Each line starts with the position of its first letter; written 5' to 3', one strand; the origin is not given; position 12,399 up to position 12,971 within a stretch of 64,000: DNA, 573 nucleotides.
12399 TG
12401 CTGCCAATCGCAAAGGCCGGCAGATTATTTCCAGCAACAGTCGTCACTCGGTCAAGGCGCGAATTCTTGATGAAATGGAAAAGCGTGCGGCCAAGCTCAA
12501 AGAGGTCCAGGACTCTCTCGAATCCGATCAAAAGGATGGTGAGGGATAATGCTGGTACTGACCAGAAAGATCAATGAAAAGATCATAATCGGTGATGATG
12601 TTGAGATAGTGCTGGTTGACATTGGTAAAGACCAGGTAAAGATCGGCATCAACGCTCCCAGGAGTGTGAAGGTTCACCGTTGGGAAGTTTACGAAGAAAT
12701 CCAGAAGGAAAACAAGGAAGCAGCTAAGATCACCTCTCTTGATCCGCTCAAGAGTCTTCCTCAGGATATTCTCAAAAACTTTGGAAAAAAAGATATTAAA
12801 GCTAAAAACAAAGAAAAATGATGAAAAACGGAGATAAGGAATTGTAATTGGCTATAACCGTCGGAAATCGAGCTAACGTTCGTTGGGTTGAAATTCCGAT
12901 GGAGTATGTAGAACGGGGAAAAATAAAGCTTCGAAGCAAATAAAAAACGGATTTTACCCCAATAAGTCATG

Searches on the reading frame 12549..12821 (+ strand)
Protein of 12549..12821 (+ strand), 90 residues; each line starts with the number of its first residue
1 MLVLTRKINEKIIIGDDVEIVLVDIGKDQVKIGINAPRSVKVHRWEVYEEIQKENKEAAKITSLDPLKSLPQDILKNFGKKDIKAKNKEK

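Call 8: search_protein_families(library=pfam, proteins=[window:12549-12821:+])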
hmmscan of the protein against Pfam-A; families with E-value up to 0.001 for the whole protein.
window:12549-12821:+ (90 aa): 1 family
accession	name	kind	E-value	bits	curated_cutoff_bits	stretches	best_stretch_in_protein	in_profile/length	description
PF02599.21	CsrA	-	6.3e-25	87.3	27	1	1-53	1-53/53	Global regulator protein family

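Call 35: search_solved_structures(query=window:12549-12821:+, show_alignments=2)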
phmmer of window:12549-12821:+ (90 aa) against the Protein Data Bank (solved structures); distinct sequences matched with E-value up to 0.001: 9.
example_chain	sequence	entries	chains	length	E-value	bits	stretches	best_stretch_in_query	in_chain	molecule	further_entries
5dmb_D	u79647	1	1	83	3.5e-17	65.4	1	2-74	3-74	Carbon storage regulator homolog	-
1t3o_A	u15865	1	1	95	6.8e-16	61.3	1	1-67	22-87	Carbon storage regulator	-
1vpz_A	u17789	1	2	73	6.8e-15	58.1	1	1-56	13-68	Carbon storage regulator homolog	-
7yr6_E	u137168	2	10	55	9.5e-15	57.7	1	1-54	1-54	Translational regulator CsrA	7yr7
1y00_A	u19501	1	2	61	2.9e-14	56.1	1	1-57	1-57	Carbon storage regulator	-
2bti_A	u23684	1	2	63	3.7e-14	55.8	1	1-57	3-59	CARBON STORAGE REGULATOR HOMOLOG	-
2jpp_A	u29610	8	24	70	3.9e-14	55.7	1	1-53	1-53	Translational repressor | Carbon storage regulator homolog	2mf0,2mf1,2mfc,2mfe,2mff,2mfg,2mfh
5z38_F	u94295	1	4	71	5e-14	55.4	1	1-57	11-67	wild type CsrA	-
5z38_E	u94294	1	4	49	1.2e-09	41.4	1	1-44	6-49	Truncated-CsrA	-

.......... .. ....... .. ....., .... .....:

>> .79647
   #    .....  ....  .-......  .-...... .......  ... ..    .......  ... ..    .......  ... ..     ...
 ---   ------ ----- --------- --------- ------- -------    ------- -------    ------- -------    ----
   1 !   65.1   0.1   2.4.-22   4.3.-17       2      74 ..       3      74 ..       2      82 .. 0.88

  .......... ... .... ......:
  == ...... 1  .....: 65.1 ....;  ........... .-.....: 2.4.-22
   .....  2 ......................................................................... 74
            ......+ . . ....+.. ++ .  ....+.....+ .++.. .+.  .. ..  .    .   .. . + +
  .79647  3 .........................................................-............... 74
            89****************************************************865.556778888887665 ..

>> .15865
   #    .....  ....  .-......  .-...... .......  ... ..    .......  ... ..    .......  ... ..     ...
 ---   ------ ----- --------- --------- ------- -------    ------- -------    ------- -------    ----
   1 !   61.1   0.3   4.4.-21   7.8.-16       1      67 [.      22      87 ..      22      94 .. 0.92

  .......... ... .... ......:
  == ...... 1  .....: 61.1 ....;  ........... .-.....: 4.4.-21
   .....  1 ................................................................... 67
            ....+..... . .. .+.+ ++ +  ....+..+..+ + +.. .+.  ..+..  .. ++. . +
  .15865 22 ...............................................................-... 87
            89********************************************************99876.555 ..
